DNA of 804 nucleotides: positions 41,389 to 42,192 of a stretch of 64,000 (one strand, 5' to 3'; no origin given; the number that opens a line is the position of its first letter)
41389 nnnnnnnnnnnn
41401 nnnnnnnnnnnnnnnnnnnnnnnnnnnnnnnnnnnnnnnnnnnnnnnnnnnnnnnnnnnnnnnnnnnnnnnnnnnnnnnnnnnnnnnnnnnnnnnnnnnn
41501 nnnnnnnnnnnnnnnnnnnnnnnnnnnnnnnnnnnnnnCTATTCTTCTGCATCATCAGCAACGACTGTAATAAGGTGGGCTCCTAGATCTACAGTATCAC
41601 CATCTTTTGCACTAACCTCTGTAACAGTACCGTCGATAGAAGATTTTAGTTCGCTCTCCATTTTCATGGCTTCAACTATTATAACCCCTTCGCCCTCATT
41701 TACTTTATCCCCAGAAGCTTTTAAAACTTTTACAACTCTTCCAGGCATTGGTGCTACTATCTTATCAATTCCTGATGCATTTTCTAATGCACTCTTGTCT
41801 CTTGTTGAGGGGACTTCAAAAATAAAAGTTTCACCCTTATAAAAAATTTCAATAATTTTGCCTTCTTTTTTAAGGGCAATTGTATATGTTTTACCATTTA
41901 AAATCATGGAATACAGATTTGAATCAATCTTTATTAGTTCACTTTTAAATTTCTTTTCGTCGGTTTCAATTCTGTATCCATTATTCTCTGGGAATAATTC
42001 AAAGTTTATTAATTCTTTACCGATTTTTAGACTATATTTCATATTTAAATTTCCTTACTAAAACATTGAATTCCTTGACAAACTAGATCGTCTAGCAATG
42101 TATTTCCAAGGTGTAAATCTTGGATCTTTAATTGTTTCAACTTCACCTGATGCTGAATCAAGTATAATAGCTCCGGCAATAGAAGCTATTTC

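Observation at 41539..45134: Archaeal-type three-ORF acyl-CoA carboxylase (pccB - biotin carboxylase - BT/BCCP) with a genuine split inside the PccA-equivalent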

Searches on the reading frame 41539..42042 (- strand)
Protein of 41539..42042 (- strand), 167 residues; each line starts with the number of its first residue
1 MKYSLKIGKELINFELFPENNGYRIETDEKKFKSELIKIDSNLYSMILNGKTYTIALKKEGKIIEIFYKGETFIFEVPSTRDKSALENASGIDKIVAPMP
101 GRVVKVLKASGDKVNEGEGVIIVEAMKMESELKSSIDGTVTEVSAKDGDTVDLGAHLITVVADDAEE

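Call 5: search_protein_families(library=pfam, proteins=[window:41539-42042:-])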
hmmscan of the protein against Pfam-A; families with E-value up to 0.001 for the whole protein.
window:41539-42042:- (167 aa): 4 families
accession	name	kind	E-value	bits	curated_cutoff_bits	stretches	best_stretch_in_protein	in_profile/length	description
PF00364.28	Biotin_lipoyl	-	4.5e-19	68.5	22.1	1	94-159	2-72/73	Biotin-requiring enzyme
PF01597.25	GCV_H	-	2.7e-06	27.7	22.2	1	91-146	21-77/122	Glycine cleavage H-protein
PF13533.13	Biotin_lipoyl_2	-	8.3e-06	25.9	29.8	0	131-151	2-22/32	Biotin-lipoyl like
PF13437.12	HlyD_3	-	0.00086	20.5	22.2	0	132-164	2-34/106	HlyD family secretion protein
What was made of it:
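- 41539..41814 (-): Linker (residues 77-91) and biotinyl (BCCP) domain (92-162) with the biotin-attachment lysine K127 in EAMKME, followed by an acidic tail and the stop codon. Pfam Biotin_lipoyl 4.5e-19 (call 5).
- On Biotin-dependent acyl-CoA carboxylase (BC + BCCP + acyl-CoA CT): Biotin_lipoyl at 4.5e-19 (call 5).
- Checked: Biotin_lipoyl covers residues 94-159 of the 167-aa protein (call 5).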

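Call 6: search_protein_families(library=ncbifam, proteins=[window:41539-42042:-])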
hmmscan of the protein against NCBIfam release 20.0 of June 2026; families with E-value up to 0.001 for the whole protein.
window:41539-42042:- (167 aa): 25 families
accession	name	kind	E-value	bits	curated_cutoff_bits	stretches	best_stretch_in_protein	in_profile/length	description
NF010643.0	PRK14040.1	subfamily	3.1e-23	82.1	892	1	28-160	466-594/595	oxaloacetate decarboxylase subunit alpha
NF006761.0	PRK09282.1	domain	3.2e-20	72.1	402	1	38-160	461-589/591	pyruvate carboxylase subunit B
NF004173.0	PRK05641.1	equivalog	9e-20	71.8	199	1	83-159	75-151/153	putative acetyl-CoA carboxylase biotin carboxyl carrier protein subunit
NF005117.0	PRK06549.1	equivalog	1.4e-19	71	159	1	86-160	55-129/130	acetyl-CoA carboxylase biotin carboxyl carrier protein subunit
TIGR01108.1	oadA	equivalog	1.1e-18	67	756.5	1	9-155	441-580/582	sodium-extruding oxaloacetate decarboxylase subunit alpha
TIGR01235.1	pyruv_carbox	equivalog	7.9e-16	56.7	1114.45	1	60-158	1046-1140/1143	pyruvate carboxylase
NF009554.0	PRK12999.1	equivalog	2.2e-15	55.6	965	1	83-160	1068-1145/1147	pyruvate carboxylase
TIGR02712.1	urea_carbox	equivalog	1.3e-14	52.9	1303.85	1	82-160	1122-1200/1201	urea carboxylase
NF047903.1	MmDecMmdC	equivalog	5.8e-14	52.6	200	1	78-159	49-130/132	methylmalonyl-CoA decarboxylase subunit gamma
NF006079.0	PRK08225.1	equivalog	1.2e-13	50.9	95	1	93-159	2-68/70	acetyl-CoA carboxylase biotin carboxyl carrier protein subunit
NF010645.0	PRK14042.1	equivalog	6.6e-13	48.3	1182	1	79-160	512-593/596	pyruvate carboxylase subunit B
NF004547.1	PRK05889.1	equivalog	1.1e-11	44.8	75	1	94-161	4-70/71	biotin/lipoyl-binding carrier protein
TIGR00531.1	BCCP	equivalog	9.6e-10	39.1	115.2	1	109-160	103-154/156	acetyl-CoA carboxylase biotin carboxyl carrier protein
NF008814.0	PRK11854.1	equivalog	2.4e-09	36.2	722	1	101-161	221-281/637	pyruvate dehydrogenase complex dihydrolipoyllysine-residue acetyltransferase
TIGR01348.1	PDHac_trf_long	equivalog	1.8e-07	30.1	552.1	1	101-166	14-79/587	dihydrolipoyllysine-residue acetyltransferase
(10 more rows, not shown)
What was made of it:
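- The BCCP matches MmdC and OadA models (call 6).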

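Call 10: search_solved_structures(query=window:41539-42042:-, max_evalue=0.01, show_alignments=3)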
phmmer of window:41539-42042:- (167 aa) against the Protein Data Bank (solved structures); distinct sequences matched with E-value up to 0.01: 64 (the best 60 are shown).
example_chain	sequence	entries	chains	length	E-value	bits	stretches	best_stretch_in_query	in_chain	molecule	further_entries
5gu8_A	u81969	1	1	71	7.8e-15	58.4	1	95-159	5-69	149aa long hypothetical methylmalonyl-CoA decarboxylase gamma chain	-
2d5d_A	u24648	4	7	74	8.2e-15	58.4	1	95-159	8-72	methylmalonyl-CoA decarboxylase gamma chain | 149aa long hypothetical methylmalonyl-CoA decarboxylase gamma chain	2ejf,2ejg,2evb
5gu9_A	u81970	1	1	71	1.1e-14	58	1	95-159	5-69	149aa long hypothetical methylmalonyl-CoA decarboxylase gamma chain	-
5gua_A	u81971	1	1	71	1.4e-14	57.7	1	95-159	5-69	149aa long hypothetical methylmalonyl-CoA decarboxylase gamma chain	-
8hz4_E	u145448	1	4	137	1.3e-12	51.2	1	88-159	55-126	Biotin carboxylase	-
6ybp_G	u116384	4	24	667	4.4e-12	49.5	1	86-156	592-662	Propionyl-CoA carboxylase alpha subunit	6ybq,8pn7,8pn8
8f41_I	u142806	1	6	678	8e-12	48.7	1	46-164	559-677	3-methylcrotonyl-CoA carboxylase, alpha-subunit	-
8f3d_H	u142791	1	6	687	8e-12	48.7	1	46-164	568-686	3-methylcrotonyl-CoA carboxylase alpha-subunit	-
1dcz_A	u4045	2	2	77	1.2e-10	44.8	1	90-159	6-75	TRANSCARBOXYLASE 1.3S SUBUNIT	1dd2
1o78_A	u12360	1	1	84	1.6e-10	44.5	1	90-159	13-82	BIOTIN CARBOXYL CARRIER PROTEIN OF METHYLMALONYL-COA CARBOXYL-TRANSFERASE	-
9tps_G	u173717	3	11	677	1.9e-10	44.2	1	88-162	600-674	Biotin carboxylase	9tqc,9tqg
8rth_A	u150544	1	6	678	6.9e-10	42.4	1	84-148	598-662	3-methylcrotonyl-CoA carboxylase, putative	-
8usb_c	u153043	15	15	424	8.7e-10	42.1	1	90-160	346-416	26S proteasome non-ATPase regulatory subunit 14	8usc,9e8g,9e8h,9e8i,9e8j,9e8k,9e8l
4qsk_A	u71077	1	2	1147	1.3e-09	41.5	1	89-160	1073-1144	Pyruvate carboxylase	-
4qsh_A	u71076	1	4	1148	1.3e-09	41.5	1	89-160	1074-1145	Pyruvate carboxylase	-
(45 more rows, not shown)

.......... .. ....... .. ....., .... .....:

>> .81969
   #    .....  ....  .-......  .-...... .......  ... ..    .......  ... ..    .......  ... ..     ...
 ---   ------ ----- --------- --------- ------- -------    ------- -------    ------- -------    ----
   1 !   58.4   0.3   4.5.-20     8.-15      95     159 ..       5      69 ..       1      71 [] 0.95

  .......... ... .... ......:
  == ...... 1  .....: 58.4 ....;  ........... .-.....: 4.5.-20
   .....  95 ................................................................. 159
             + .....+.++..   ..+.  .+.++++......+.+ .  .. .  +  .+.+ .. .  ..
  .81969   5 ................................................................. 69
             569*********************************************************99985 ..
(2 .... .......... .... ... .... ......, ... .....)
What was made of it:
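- BCCP residues 24-158 align to human PCCA 582-725 (call 10).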

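Call 14: find_homologous_proteins(query=window:41539-42042:-, max_evalue=0.00001)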
Query window:41539-42042:- (167 aa): 72 proteins with E <= 0.00001 among 139 candidates.
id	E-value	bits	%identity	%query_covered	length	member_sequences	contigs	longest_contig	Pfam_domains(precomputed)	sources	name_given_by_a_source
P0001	1.6e-94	332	96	100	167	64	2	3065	PF25973.1,PF01597.26,PF00364.29,PF25917.1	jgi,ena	-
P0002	2.9e-70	253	73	99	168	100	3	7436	PF00364.29,PF25917.1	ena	-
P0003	7.7e-70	252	73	100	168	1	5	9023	PF25973.1,PF25984.1,PF00364.29,PF25917.1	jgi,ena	-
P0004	9.2e-70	251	73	100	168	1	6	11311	PF25973.1,PF25984.1,PF00364.29,PF25917.1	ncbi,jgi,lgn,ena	-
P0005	1.3e-69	251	72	100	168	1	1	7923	PF25973.1,PF25984.1,PF00364.29,PF25917.1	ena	-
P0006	1.4e-69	251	70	99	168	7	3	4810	PF25973.1,PF01597.26,PF00364.29,PF25917.1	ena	-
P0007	3.4e-69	250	72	100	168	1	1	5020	PF25973.1,PF25984.1,PF00364.29,PF25917.1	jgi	-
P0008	3.6e-69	250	73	100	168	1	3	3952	PF25973.1,PF25984.1,PF01597.26,PF00364.29,PF25917.1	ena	-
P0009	3.6e-69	250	72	100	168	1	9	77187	PF25973.1,PF25984.1,PF00364.29,PF25917.1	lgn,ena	-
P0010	4.2e-69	249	72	100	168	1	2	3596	PF25973.1,PF25984.1,PF00364.29,PF25917.1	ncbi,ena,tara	tara:strand:- start:1248 stop:1754 length:507 start_codon:yes stop_codon:yes gene_type:complete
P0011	5.0e-69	249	72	100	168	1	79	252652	PF25973.1,PF25984.1,PF00364.29,PF25917.1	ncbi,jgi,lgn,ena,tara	tara:strand:- start:134 stop:640 length:507 start_codon:yes stop_codon:yes gene_type:complete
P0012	7.6e-69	248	73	99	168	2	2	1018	PF25973.1,PF01597.26,PF00364.29,PF25917.1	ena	-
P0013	1.0e-68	248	72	100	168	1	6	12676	PF25973.1,PF25984.1,PF00364.29,PF25917.1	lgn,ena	-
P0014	1.2e-68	248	72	100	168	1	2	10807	PF25973.1,PF25984.1,PF00364.29,PF25917.1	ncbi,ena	-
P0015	1.7e-68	247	72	100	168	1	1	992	PF25973.1,PF25984.1,PF01597.26,PF00364.29,PF25917.1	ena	-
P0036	1.8e-37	147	48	96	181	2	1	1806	PF25973.1,PF01597.26,PF00364.29,PF25917.1,PF18140.7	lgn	-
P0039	2.5e-31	127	41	97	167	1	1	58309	PF25984.1,PF00364.29,PF25917.1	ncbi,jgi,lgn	-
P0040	5.6e-30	122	39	100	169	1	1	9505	PF25973.1,PF25984.1,PF00364.29,PF25917.1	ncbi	-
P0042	5.7e-18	83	39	84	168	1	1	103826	PF00364.29,PF25917.1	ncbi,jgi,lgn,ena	-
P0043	2.7e-17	81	39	83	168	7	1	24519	PF00364.29,PF25917.1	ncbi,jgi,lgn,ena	-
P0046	1.1e-16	79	37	85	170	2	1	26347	PF00364.29,PF25917.1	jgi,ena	-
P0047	5.4e-16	77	34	96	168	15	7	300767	PF25984.1,PF00364.29,PF25917.1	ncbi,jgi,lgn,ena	jgi:biotin carboxyl carrier protein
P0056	1.1e-12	66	38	73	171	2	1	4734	PF25973.1,PF00364.29,PF25919.1,PF25917.1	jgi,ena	-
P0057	7.0e-12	64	30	86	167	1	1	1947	PF00364.29,PF25917.1,PF25997.1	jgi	jgi:biotin carboxyl carrier protein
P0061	1.6e-9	56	27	96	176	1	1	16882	PF00364.29,PF25917.1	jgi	jgi:biotin carboxyl carrier protein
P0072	7.6e-6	44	26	90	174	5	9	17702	PF25973.1,PF00364.29,PF25919.1,PF25917.1,PF25997.1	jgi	jgi:biotin carboxyl carrier protein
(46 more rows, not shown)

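Call 19: list_cluster_members(proteins=[P0036, P0039, P0040, P0042, P0043, P0047, P0046, P0056, P0061, P0072])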
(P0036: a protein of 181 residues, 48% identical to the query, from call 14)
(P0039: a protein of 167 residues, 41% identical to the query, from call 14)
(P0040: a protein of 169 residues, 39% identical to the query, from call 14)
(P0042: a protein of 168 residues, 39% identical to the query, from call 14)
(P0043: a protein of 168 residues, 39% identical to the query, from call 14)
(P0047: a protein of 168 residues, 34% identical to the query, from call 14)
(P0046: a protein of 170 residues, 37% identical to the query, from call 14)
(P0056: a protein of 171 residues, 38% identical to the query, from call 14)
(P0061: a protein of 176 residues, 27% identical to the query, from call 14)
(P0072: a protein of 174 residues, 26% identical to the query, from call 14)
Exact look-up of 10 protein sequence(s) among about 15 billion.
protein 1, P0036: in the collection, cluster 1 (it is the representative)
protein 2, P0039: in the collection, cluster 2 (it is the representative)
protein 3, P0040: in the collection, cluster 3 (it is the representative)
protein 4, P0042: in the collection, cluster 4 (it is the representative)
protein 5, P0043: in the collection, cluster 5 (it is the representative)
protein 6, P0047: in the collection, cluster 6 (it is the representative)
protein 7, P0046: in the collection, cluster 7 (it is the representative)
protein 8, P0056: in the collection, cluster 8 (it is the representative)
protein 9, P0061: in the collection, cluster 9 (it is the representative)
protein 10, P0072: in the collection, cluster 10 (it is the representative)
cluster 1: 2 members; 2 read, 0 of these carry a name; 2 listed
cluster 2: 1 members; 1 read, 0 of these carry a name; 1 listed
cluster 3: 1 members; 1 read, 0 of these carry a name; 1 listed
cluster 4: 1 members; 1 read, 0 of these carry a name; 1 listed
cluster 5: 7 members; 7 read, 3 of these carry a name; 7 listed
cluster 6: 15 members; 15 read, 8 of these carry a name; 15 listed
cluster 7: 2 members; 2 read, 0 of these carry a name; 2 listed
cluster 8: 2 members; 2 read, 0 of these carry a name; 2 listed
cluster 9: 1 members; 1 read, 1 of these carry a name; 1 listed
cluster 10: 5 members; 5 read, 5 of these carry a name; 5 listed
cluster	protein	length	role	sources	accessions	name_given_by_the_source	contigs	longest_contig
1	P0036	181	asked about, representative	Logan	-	-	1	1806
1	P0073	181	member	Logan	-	-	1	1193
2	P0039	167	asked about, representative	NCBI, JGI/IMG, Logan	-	-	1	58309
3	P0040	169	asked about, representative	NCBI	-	-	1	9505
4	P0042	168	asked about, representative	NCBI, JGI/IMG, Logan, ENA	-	-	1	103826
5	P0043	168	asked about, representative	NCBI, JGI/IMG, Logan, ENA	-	-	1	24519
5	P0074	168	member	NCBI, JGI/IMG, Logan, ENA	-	biotin carboxyl carrier protein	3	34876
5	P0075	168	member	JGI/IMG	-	biotin carboxyl carrier protein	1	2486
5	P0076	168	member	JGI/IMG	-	biotin carboxyl carrier protein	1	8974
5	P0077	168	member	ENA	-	-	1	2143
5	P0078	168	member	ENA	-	-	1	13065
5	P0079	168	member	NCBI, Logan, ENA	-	-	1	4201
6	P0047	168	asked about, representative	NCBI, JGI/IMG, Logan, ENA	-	biotin carboxyl carrier protein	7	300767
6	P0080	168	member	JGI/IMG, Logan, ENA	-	biotin carboxyl carrier protein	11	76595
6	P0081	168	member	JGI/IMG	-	biotin carboxyl carrier protein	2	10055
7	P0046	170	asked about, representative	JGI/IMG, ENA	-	-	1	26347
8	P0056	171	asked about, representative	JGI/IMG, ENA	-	-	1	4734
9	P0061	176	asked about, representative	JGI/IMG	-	biotin carboxyl carrier protein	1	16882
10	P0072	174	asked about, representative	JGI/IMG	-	biotin carboxyl carrier protein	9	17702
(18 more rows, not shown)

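Call 20: find_encoding_contigs(protein=P0047, flank=5000, max_places=3)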
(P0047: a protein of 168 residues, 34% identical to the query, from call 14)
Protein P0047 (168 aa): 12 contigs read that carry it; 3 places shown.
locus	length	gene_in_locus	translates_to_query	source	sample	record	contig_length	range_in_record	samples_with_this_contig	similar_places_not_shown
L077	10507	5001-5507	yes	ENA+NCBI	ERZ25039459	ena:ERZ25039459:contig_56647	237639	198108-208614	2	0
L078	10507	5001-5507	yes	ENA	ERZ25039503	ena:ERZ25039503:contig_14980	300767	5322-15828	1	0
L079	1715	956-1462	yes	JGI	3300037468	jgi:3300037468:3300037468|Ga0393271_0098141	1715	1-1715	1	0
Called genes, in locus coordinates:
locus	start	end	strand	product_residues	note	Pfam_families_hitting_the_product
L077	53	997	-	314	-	PF02562:PhoH, PF00580:UvrD-helicase (faint), PF13245:AAA_19 (weak), PF13604:AAA_30 (weak)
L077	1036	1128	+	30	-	-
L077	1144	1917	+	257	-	PF01887:SAM_HAT_N, PF20257:SAM_HAT_C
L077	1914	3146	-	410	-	PF07670:Gate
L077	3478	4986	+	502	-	PF00289:Biotin_carb_N, PF02222:ATP-grasp, PF02786:CPSase_L_D2, PF07478:Dala_Dala_lig_C, PF08443:RimK (weak), PF02785:Biotin_carb_C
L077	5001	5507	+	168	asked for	PF25917:BSH_RND (faint), PF25984:BSH_YknX (faint), PF00364:Biotin_lipoyl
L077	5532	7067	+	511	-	PF01039:Carboxyl_trans, PF03255:ACCA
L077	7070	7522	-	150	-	PF01627:Hpt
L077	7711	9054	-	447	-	PF00072:Response_reg, PF00158:Sigma54_activat, PF01078:Mg_chelatase (faint), PF14532:Sigma54_activ_2, PF07724:AAA_2 (faint), PF00004:AAA (faint), PF07728:AAA_5 (weak), PF25601:AAA_lid_14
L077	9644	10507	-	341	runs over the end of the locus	PF22042:EF-G_D2, PF11987:IF-2, PF03144:GTP_EFTU_D2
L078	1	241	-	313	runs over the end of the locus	PF02562:PhoH, PF00580:UvrD-helicase (faint), PF13245:AAA_19 (weak), PF13604:AAA_30 (weak)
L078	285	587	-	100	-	PF22600:MTPAP-like_central (weak), PF01909:NTP_transf_2, PF18765:Polbeta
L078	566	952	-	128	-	PF05168:HEPN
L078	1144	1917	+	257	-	PF01887:SAM_HAT_N, PF20257:SAM_HAT_C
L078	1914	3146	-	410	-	PF07670:Gate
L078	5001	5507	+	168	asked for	PF25917:BSH_RND (faint), PF25984:BSH_YknX (faint), PF00364:Biotin_lipoyl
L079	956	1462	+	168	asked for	PF25917:BSH_RND (faint), PF25984:BSH_YknX (faint), PF00364:Biotin_lipoyl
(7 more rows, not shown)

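Call 21: find_encoding_contigs(protein=P0042, flank=5000, max_places=2)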
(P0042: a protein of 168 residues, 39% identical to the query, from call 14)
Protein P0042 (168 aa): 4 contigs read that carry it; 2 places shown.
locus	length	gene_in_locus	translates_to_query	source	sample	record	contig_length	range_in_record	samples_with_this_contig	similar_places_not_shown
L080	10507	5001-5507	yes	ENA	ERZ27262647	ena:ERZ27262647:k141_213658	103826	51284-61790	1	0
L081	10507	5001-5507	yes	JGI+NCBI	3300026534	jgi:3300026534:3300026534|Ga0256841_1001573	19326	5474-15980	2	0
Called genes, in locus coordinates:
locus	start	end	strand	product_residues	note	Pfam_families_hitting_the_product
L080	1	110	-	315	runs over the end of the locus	PF02562:PhoH, PF13245:AAA_19, PF13604:AAA_30 (weak)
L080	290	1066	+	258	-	PF01887:SAM_HAT_N, PF20257:SAM_HAT_C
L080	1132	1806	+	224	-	PF18962:Por_Secre_tail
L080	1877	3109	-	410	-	PF07670:Gate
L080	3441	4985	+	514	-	PF00289:Biotin_carb_N, PF02786:CPSase_L_D2, PF02222:ATP-grasp, PF07478:Dala_Dala_lig_C (weak), PF02785:Biotin_carb_C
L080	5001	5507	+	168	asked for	PF25917:BSH_RND (faint), PF00364:Biotin_lipoyl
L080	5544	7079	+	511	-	PF01039:Carboxyl_trans, PF03255:ACCA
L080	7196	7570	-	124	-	PF01627:Hpt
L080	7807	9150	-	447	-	PF00072:Response_reg, PF00158:Sigma54_activat, PF01078:Mg_chelatase (faint), PF14532:Sigma54_activ_2, PF07728:AAA_5 (weak), PF25601:AAA_lid_14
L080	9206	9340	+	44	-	-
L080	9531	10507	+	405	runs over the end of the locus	-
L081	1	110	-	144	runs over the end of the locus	-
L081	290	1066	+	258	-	PF01887:SAM_HAT_N, PF20257:SAM_HAT_C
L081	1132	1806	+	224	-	PF18962:Por_Secre_tail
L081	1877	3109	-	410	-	PF07670:Gate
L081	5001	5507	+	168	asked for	PF25917:BSH_RND (faint), PF00364:Biotin_lipoyl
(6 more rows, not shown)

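Call 38: predict_structure(alignment_id=A1)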
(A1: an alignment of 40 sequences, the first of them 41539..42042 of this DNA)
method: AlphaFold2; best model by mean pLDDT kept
length: 167 residues; sequences in the alignment: 40
mean_pLDDT: 79.9   pTM: 0.45
mean pLDDT of the five models: 79.9, 78.0, 76.5, 74.8, 67.2
residues with pLDDT >= 90: 54; 70-90: 84; 50-70: 19; < 50: 10
segments of 3 or more residues with pLDDT < 50: 85-89, 165-167
pLDDT, mean of each block of 10 residues (from residue 1): 65 75 76 80 82 81 76 66 48 87 95 93 91 92 94 91 61
secondary structure, 60 per line:
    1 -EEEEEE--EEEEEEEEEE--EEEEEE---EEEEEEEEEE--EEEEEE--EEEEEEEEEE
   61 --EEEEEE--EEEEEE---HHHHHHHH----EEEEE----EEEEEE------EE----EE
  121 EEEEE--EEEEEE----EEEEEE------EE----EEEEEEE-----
elements in order: E2-7 E10-19 E22-27 E31-40 E43-48 E51-60 E63-68 E71-76 H80-87 E92-96 E101-106 E119-125 E128-133 E138-143 E156-162
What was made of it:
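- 41815..42042 (-): N-terminal domain of the 167-aa protein (residues 1-76): eight consecutive beta strands, read as the beta-barrel half of the BT domain. AF2 model with a 40-sequence alignment, pLDDT 65-82 over this part, strands 2-7, 10-19, 22-27, 31-40, 43-48, 51-60, 63-68 and 71-76 (call 38).
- On BT (BC-CT interaction) domain, Pfam PCC_BT PF18140: Eight strands are predicted (call 38).
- Eight beta strands followed by a biotinyl domain (call 38).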
